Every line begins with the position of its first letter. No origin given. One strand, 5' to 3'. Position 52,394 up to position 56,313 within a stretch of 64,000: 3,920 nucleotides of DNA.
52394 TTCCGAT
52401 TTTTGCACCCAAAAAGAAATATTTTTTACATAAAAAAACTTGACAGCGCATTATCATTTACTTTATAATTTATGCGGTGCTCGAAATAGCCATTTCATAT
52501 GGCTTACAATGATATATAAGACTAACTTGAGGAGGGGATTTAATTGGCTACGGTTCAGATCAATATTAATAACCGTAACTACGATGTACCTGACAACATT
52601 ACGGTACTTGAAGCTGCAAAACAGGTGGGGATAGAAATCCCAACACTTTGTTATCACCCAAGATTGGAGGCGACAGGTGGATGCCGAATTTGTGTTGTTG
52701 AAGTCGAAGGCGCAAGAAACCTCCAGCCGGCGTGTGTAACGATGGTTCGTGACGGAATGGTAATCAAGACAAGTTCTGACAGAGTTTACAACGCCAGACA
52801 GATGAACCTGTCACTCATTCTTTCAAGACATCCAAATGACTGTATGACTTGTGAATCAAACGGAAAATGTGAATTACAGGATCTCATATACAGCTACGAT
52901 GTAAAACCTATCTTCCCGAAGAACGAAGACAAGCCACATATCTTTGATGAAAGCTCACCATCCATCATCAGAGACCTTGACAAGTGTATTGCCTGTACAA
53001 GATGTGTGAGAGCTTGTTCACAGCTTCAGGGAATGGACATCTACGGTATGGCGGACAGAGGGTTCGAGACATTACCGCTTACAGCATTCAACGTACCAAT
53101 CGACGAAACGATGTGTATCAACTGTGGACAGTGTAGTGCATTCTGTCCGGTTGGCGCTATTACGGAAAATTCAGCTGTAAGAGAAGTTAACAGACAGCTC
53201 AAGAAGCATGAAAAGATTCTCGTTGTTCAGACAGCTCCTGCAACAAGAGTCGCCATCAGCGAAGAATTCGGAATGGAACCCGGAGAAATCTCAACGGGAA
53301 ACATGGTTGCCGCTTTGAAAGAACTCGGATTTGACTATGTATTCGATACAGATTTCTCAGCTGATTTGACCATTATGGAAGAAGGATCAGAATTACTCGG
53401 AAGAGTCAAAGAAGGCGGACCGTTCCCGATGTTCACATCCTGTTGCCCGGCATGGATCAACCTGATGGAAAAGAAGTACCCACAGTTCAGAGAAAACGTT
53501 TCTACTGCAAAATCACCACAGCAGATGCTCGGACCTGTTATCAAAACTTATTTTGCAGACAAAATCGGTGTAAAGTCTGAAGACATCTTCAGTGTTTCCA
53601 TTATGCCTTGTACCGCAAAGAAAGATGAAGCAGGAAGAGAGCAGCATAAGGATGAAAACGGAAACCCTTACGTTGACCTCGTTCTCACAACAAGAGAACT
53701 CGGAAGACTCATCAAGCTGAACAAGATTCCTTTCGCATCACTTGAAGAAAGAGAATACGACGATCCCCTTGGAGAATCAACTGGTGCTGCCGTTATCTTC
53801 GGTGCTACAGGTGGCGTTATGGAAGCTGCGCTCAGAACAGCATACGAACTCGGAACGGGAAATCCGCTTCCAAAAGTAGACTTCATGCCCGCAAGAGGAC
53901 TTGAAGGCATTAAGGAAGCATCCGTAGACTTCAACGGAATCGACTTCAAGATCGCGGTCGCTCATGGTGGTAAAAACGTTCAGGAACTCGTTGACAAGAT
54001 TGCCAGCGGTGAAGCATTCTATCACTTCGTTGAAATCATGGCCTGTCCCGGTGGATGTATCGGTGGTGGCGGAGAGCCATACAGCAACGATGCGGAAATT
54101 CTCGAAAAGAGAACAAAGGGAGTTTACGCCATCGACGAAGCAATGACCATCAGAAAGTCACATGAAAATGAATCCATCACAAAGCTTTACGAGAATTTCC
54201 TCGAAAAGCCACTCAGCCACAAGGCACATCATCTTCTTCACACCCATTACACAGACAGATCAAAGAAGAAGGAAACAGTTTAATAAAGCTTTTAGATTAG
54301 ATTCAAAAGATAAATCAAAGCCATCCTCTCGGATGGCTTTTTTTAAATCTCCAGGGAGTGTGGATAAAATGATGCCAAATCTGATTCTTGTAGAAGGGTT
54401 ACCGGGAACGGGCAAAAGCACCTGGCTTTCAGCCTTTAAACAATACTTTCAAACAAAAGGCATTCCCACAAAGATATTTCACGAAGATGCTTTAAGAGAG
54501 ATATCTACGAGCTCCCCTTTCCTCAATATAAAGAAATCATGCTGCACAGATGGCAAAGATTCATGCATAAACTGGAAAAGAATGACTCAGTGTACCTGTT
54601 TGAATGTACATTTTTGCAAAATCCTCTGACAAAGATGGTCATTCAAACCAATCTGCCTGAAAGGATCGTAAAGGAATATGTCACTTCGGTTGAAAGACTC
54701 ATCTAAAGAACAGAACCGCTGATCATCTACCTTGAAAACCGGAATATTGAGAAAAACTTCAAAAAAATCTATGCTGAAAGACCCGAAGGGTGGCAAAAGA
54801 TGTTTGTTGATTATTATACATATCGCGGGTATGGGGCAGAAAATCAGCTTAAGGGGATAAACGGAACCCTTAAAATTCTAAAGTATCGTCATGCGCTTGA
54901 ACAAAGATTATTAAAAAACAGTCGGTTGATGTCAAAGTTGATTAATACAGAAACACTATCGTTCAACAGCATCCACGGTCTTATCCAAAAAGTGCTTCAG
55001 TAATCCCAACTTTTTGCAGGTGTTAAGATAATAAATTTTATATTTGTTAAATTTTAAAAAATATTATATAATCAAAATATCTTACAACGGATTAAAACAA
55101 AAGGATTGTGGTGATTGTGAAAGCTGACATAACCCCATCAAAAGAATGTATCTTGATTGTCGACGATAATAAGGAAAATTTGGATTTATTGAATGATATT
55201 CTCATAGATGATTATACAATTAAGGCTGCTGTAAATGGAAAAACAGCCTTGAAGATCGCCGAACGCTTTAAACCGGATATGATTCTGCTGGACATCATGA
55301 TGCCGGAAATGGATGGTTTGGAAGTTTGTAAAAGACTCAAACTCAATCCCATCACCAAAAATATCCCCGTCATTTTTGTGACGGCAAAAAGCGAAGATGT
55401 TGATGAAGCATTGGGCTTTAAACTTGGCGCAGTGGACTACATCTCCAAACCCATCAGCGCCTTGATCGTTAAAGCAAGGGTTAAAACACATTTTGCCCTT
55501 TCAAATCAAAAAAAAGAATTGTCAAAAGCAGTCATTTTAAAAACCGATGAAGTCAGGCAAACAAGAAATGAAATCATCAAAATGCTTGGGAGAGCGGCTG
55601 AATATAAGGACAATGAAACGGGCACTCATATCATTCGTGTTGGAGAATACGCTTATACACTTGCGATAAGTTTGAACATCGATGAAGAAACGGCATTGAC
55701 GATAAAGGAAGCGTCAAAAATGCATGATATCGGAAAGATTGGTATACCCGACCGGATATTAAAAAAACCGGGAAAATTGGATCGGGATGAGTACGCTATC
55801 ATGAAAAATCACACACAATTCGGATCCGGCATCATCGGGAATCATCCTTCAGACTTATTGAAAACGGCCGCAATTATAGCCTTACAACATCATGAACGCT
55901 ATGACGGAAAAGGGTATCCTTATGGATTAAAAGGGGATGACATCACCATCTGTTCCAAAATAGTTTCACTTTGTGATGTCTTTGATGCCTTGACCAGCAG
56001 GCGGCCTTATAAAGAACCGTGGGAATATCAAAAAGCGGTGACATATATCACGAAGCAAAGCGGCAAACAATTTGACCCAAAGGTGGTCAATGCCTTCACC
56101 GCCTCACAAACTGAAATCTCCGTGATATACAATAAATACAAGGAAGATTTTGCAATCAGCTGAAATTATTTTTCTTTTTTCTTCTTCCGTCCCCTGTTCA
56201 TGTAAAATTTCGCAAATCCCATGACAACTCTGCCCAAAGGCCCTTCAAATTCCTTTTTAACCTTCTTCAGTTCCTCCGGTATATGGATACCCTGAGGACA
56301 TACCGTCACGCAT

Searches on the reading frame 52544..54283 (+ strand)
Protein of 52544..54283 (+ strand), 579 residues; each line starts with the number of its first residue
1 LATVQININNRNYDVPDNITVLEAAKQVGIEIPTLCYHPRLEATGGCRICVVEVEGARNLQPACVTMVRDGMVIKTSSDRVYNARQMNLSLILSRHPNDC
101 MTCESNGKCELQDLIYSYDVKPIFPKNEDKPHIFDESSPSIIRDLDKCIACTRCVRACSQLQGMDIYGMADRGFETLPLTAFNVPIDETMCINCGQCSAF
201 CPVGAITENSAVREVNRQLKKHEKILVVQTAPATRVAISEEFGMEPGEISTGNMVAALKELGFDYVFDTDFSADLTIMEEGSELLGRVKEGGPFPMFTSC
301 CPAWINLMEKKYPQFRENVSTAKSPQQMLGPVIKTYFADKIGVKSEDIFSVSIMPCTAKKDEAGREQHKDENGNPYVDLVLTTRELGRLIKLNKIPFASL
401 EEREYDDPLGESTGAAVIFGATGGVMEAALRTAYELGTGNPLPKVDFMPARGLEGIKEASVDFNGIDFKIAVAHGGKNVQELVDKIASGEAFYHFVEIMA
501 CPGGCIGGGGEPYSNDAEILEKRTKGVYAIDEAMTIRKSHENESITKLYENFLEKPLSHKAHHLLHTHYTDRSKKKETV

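Call 14: search_protein_families(library=pfam, proteins=[window:52544-54283:+], max_evalue=0.001)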
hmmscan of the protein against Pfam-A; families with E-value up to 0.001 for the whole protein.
window:52544-54283:+ (579 aa): 15 families
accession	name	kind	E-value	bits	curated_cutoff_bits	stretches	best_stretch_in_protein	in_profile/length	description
PF02906.19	Fe_hyd_lg_C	-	9e-98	327.2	22.1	1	224-509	1-245/245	Iron only hydrogenase large subunit, C-terminal domain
PF02256.22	Fe_hyd_SSU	-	5.6e-26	90.8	24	1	518-572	2-56/56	Iron hydrogenase small subunit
PF13510.11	Fer2_4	-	7.2e-20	71.3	22.8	1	3-78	3-81/82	2Fe-2S iron-sulfur cluster binding domain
PF10588.14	NADH-G_4Fe-4S_3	-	4.8e-16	58.4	27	1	85-121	1-37/40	NADH-ubiquinone oxidoreductase-G iron-sulfur binding region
PF13237.11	Fer4_10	-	2.3e-09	37.5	25.5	1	186-214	4-34/53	4Fe-4S dicluster domain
PF22117.2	Fer4_Nqo3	-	1.8e-08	34.9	27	1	139-207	2-67/67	NADH-quinone oxidoreductase subunit 3, ferredoxin-like domain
PF12838.12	Fer4_7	-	6.5e-08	33.4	27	1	147-205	1-52/52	4Fe-4S dicluster domain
PF00037.32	Fer4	-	6.8e-08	32.5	21.1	1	184-207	1-24/24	4Fe-4S binding domain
PF00111.32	Fer2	-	1.4e-07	31.8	21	1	6-56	3-49/77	2Fe-2S iron-sulfur cluster binding domain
PF14697.11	Fer4_21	-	3.5e-06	27.5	35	1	186-207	3-27/59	4Fe-4S dicluster domain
PF12837.12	Fer4_6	-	2.1e-05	24.7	25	1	186-206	4-24/24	4Fe-4S binding domain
PF12797.12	Fer4_2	-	8.7e-05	22.7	24.5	1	141-159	3-21/22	4Fe-4S binding domain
PF13187.11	Fer4_9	-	9.1e-05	22.9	27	1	147-206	1-52/52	4Fe-4S dicluster domain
PF25160.1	LdpA_Fe-S-bd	-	0.00031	20.9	27.6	0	186-210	23-47/49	LdpA Fe-S cluster-binding domain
PF13459.11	Fer4_15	-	0.00073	20.6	22.4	0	144-171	4-31/66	4Fe-4S single cluster domain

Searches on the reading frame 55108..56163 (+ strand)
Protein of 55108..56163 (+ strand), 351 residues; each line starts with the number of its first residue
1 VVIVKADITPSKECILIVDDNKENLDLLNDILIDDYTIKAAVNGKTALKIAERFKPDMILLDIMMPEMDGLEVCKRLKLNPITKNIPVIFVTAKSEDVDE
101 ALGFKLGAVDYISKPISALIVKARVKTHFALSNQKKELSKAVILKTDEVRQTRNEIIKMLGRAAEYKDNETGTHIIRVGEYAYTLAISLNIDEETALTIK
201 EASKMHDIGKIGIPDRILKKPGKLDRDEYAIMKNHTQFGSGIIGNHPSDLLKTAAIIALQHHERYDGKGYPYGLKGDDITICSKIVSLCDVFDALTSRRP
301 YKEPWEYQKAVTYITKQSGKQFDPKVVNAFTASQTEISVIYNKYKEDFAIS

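Call 28: search_protein_families(library=pfam, proteins=[window:55108-56163:+], max_evalue=0.0001)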
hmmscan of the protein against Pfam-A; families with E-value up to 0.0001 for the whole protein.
window:55108-56163:+ (351 aa): 3 families
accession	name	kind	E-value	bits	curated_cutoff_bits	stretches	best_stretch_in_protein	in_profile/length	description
PF13487.12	HD_5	-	2.9e-32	112.2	27.2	1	162-326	5-170/170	HD domain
PF00072.30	Response_reg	-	6.2e-27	94.4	30.2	1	15-118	1-103/111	Response regulator receiver domain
PF01966.28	HD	-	1.9e-17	64.1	22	1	172-294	2-115/116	HD domain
